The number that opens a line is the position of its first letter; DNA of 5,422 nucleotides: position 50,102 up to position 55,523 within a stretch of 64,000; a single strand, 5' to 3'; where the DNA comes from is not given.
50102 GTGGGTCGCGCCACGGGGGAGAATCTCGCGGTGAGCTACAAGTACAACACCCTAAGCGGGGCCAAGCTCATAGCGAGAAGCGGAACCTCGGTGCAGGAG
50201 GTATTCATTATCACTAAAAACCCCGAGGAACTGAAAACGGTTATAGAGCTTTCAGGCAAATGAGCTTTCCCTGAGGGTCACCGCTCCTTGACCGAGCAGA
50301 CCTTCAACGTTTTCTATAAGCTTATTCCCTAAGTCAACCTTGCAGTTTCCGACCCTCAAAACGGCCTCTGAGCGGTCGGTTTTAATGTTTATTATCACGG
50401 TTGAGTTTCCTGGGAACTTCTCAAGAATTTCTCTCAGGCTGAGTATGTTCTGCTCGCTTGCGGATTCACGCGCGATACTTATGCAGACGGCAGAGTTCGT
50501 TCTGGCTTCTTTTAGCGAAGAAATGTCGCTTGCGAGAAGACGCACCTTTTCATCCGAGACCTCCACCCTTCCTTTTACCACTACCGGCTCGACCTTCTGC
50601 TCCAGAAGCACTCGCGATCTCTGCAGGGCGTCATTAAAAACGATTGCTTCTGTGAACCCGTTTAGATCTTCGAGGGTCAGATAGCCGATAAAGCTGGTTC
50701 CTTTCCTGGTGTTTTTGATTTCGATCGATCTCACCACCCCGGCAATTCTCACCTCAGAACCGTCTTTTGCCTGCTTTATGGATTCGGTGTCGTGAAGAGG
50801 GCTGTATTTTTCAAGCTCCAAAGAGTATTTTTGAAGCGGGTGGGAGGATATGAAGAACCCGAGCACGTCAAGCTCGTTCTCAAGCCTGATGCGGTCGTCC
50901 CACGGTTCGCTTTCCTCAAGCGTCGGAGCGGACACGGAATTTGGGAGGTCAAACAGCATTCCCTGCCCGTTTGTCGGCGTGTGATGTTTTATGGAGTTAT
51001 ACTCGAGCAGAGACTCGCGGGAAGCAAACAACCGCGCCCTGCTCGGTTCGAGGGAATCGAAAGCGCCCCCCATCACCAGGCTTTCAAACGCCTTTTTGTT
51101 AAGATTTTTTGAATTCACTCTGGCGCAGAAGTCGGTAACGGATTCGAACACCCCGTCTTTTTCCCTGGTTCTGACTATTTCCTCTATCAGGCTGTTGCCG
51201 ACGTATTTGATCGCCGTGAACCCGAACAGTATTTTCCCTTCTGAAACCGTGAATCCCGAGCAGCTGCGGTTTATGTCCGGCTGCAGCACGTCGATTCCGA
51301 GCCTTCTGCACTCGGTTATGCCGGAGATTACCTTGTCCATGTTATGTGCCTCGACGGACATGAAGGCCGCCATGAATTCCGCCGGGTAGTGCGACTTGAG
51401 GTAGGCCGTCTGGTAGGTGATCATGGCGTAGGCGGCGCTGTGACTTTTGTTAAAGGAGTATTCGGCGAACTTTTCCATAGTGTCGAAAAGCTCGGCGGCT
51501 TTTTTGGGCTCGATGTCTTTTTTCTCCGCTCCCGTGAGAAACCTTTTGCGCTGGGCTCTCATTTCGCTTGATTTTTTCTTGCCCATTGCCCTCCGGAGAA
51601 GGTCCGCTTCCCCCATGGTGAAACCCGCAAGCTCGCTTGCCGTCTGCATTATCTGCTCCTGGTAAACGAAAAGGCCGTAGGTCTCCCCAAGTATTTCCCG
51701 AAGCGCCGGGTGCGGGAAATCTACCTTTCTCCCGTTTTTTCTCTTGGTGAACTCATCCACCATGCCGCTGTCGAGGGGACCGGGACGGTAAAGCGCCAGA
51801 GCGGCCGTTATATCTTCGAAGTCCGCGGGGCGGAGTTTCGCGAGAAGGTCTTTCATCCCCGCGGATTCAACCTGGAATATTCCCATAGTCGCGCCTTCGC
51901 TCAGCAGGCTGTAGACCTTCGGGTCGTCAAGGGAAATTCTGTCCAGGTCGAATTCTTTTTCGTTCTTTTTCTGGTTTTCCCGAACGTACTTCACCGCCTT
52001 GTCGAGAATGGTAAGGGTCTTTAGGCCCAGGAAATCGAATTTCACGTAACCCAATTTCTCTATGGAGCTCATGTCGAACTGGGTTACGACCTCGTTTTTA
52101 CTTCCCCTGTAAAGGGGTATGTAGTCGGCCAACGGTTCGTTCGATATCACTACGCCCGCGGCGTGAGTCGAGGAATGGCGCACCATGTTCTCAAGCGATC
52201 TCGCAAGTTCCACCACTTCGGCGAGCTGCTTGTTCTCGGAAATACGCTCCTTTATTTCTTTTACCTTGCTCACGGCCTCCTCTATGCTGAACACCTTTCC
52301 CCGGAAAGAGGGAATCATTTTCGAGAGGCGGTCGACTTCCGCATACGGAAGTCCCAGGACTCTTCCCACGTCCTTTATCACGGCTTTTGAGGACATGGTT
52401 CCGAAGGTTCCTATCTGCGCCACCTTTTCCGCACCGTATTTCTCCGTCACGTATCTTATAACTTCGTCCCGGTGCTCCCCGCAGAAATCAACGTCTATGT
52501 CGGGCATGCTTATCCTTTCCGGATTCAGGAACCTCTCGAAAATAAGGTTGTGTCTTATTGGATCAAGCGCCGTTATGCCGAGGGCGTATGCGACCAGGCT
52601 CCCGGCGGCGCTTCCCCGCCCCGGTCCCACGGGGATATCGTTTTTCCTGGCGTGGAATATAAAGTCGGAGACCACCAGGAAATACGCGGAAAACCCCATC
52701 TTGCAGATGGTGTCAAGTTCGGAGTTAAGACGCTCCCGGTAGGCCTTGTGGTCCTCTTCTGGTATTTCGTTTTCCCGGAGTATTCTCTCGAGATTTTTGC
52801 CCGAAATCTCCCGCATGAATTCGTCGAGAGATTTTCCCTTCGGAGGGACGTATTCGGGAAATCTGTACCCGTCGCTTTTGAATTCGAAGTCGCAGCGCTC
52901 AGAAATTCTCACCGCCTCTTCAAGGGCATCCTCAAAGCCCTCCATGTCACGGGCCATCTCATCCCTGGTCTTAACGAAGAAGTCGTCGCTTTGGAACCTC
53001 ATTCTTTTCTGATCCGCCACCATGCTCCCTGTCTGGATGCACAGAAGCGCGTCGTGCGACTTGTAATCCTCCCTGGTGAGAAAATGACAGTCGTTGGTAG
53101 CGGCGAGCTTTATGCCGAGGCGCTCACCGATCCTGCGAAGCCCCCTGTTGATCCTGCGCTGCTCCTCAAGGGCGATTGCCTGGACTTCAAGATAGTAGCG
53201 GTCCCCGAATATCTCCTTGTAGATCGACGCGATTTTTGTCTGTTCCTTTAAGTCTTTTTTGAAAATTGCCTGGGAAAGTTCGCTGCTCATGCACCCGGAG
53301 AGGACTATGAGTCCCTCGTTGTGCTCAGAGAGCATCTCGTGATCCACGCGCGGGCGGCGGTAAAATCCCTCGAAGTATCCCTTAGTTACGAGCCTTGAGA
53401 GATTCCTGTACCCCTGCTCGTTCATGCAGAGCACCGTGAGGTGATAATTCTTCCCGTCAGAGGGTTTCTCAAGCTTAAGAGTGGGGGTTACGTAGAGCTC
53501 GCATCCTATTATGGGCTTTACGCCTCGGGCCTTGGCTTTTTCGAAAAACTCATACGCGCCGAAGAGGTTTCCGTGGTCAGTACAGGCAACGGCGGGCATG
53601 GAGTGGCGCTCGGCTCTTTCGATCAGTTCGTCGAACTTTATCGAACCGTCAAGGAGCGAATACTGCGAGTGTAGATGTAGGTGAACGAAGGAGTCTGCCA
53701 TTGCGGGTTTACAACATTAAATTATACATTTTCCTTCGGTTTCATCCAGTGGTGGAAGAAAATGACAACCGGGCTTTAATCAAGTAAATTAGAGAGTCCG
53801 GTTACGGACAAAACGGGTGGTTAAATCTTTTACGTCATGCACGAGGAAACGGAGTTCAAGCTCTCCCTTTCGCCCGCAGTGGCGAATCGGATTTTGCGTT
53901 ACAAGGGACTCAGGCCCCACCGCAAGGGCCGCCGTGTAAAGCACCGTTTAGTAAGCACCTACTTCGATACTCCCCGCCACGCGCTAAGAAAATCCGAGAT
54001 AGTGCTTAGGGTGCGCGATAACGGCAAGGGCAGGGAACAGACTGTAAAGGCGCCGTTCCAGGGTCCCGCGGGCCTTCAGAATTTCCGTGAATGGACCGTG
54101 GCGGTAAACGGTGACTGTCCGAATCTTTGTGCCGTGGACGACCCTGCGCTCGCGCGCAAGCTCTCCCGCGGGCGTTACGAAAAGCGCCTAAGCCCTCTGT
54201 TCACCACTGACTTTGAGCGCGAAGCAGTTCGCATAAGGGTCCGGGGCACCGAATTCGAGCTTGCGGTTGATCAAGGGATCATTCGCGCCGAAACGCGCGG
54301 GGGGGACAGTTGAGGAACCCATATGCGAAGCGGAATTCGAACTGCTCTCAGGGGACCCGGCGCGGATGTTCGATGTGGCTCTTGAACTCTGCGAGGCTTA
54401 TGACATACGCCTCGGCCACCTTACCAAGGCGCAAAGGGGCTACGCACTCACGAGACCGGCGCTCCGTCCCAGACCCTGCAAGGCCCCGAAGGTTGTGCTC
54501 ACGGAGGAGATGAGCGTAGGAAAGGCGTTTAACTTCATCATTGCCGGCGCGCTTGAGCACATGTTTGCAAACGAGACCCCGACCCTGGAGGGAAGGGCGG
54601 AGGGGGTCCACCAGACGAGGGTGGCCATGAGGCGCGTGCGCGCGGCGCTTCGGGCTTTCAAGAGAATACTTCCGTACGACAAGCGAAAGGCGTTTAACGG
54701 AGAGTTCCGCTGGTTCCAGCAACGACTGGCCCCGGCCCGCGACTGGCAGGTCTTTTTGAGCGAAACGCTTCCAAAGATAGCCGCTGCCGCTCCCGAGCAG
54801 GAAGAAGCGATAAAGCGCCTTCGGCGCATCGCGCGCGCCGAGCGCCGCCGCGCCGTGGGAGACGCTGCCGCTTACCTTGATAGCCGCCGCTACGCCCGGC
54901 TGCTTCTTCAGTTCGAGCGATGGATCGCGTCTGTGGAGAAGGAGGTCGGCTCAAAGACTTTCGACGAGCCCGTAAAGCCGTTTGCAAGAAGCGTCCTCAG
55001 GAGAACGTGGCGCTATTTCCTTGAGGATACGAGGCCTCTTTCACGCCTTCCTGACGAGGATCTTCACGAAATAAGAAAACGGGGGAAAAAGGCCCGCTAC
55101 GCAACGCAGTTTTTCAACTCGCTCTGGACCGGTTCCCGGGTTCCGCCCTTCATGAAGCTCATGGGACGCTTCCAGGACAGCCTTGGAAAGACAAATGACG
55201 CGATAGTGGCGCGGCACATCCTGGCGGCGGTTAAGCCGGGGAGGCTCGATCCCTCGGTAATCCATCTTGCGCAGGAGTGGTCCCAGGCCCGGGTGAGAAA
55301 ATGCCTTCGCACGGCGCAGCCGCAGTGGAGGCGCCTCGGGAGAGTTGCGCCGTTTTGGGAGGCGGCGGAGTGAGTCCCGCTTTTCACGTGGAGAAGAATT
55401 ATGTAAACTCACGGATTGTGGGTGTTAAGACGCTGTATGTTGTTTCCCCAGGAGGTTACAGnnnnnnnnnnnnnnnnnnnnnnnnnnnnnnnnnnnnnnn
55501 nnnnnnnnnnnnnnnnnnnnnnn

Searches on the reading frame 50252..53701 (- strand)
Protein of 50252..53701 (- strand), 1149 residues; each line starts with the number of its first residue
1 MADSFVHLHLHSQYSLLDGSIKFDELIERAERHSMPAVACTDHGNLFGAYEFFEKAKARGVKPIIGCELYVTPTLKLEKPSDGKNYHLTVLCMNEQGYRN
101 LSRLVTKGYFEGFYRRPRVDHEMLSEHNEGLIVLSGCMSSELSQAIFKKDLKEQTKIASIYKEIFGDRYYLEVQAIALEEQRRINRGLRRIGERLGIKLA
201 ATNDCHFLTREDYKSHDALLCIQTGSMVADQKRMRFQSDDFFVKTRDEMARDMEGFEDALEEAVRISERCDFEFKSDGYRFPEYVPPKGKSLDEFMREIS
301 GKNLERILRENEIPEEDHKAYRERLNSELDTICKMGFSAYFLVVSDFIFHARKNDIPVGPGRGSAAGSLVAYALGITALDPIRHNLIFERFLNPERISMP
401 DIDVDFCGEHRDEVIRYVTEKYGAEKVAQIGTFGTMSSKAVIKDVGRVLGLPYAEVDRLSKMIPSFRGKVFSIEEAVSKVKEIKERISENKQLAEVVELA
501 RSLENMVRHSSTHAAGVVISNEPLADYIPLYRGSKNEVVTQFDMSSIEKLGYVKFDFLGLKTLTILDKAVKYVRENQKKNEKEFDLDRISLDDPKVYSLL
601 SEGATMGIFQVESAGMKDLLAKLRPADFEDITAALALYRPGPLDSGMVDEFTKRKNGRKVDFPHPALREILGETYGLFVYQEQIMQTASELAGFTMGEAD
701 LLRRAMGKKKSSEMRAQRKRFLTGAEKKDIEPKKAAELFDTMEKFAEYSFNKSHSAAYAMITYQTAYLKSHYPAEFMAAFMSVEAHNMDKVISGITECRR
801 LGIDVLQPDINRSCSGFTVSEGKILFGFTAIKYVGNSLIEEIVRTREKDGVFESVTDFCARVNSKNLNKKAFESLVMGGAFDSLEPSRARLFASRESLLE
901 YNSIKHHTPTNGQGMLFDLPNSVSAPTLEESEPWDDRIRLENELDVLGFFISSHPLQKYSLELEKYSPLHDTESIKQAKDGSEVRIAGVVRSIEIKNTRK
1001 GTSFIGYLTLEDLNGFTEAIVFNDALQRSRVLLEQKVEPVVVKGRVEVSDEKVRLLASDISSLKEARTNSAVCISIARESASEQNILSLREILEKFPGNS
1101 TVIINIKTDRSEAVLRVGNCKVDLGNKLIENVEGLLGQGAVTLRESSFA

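Call 69: search_protein_families(library=pfam, proteins=[window:50252-53701:-])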
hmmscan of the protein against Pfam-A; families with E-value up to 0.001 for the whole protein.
window:50252-53701:- (1149 aa): 5 families
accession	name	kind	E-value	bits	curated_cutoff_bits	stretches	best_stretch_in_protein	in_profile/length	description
PF07733.18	DNA_pol3_alpha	-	8.3e-102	340.7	23.9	1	301-559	8-260/260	Bacterial DNA polymerase III alpha NTPase domain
PF17657.6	DNA_pol3_finger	-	1.2e-62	210.6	22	1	562-728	1-165/166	Bacterial DNA polymerase III alpha subunit finger domain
PF02811.25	PHP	-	1.6e-53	181.9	26.4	1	7-174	1-162/164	PHP domain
PF14579.12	HHH_6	-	1.7e-28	99.1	25.6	1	802-891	1-90/90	Helix-hairpin-helix motif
PF01336.31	tRNA_anti-codon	-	2.4e-05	24.6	27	1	984-1061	1-73/75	OB-fold nucleic acid binding domain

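Call 70: find_homologous_proteins(query=window:50252-53698:-, max_evalue=1e-100)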
Query window:50252-53698:- (1148 aa): 8000 proteins with E <= 1e-100 among 8000 candidates; the best 120 are listed.
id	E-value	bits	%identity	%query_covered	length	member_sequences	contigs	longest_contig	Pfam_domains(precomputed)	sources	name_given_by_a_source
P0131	0.0e+0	2556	99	100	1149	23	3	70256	PF02811.27,PF14579.13,PF01336.32,PF17657.7,PF07733.19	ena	-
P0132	0.0e+0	2499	97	100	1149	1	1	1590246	PF02811.27,PF14579.13,PF17657.7,PF07733.19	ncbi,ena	-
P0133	0.0e+0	2494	97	100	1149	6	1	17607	PF02811.27,PF14579.13,PF01336.32,PF17657.7,PF07733.19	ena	-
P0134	0.0e+0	2490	97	100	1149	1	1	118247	PF02811.27,PF14579.13,PF17657.7,PF07733.19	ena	-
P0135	0.0e+0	2398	93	100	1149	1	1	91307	PF02811.27,PF14579.13,PF01336.32,PF17657.7,PF07733.19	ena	-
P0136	0.0e+0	2387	91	100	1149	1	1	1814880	PF02811.27,PF14579.13,PF17657.7,PF07733.19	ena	-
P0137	0.0e+0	2386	91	100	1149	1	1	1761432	PF02811.27,PF14579.13,PF17657.7,PF07733.19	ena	-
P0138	0.0e+0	2386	92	100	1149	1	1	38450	PF02811.27,PF14579.13,PF01336.32,PF17657.7,PF07733.19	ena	-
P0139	0.0e+0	2385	91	100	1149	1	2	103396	PF02811.27,PF14579.13,PF17657.7,PF07733.19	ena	-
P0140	0.0e+0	2385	92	100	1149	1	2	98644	PF02811.27,PF14579.13,PF01336.32,PF17657.7,PF07733.19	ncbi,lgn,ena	-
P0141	0.0e+0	2384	92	100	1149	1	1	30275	PF02811.27,PF14579.13,PF01336.32,PF17657.7,PF07733.19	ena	-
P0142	0.0e+0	2384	92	100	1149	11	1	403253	PF02811.27,PF14579.13,PF17657.7,PF07733.19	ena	-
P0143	0.0e+0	2384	91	100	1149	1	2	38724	PF02811.27,PF14579.13,PF17657.7,PF07733.19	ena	-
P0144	0.0e+0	2383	91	100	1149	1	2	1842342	PF02811.27,PF14579.13,PF17657.7,PF07733.19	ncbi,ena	-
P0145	0.0e+0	2383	92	100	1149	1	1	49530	PF02811.27,PF14579.13,PF17657.7,PF07733.19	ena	-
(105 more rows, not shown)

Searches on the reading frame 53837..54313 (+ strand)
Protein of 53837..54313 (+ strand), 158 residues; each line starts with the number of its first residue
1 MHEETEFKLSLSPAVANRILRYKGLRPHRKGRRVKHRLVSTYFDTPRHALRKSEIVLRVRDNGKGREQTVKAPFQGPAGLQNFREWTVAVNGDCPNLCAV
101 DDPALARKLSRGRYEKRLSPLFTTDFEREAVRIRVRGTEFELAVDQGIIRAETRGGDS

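Call 82: search_protein_families(library=pfam, proteins=[window:53837-54313:+], max_evalue=0.01)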
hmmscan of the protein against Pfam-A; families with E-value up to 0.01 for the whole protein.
window:53837-54313:+ (158 aa): 1 family
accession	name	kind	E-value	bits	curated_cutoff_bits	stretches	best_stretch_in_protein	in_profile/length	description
PF01928.26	CYTH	-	5.8e-13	49.5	23.2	1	3-146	2-132/179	CYTH domain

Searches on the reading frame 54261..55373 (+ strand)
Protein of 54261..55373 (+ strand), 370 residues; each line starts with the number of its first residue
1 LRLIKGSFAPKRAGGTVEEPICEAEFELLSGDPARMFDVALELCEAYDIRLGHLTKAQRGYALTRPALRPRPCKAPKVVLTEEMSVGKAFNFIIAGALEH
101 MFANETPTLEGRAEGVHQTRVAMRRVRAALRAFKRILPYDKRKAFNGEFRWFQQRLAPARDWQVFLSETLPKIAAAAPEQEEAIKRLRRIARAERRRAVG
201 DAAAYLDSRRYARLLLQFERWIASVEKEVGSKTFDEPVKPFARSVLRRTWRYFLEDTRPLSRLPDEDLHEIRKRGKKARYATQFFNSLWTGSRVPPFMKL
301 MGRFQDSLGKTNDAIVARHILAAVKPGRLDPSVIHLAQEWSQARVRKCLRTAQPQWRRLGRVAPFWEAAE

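Call 82: search_protein_families(library=pfam, proteins=[window:54261-55373:+], max_evalue=0.01)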
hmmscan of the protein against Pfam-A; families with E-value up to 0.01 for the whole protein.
window:54261-55373:+ (370 aa): 1 family
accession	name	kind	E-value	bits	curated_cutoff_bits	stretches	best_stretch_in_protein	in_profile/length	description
PF05235.19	CHAD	-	5.1e-56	190.6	25.6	1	93-321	2-227/228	CHAD domain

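Call 91: search_protein_representatives(protein=window:54261-55370:+)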
Query: 370 residues. Proteins with E-value up to 0.001 (for the whole library): 15388; up to 1e-10: 7158; up to 1e-30: 989. The best 150 are listed.
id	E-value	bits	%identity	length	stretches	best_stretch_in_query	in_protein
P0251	3.7e-129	447.3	57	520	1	14-367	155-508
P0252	2.4e-117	408.5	56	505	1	17-367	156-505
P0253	2.8e-117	408.2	50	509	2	10-367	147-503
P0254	1.1e-115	403.0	53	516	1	13-369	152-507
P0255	8.7e-109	380.3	49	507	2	15-367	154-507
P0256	2.8e-108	378.6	51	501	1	19-367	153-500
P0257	3.4e-103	361.9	51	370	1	9-367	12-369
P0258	1.0e-99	350.5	48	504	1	18-365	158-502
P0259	3.2e-99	348.8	49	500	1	15-366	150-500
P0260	4.5e-96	338.5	50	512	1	14-367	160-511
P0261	7.0e-96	337.9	47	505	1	10-361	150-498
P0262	1.5e-93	330.2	47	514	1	18-363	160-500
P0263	4.2e-92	325.4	45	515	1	2-370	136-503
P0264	6.5e-87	308.4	73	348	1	9-206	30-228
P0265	8.1e-87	308.0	44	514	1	17-369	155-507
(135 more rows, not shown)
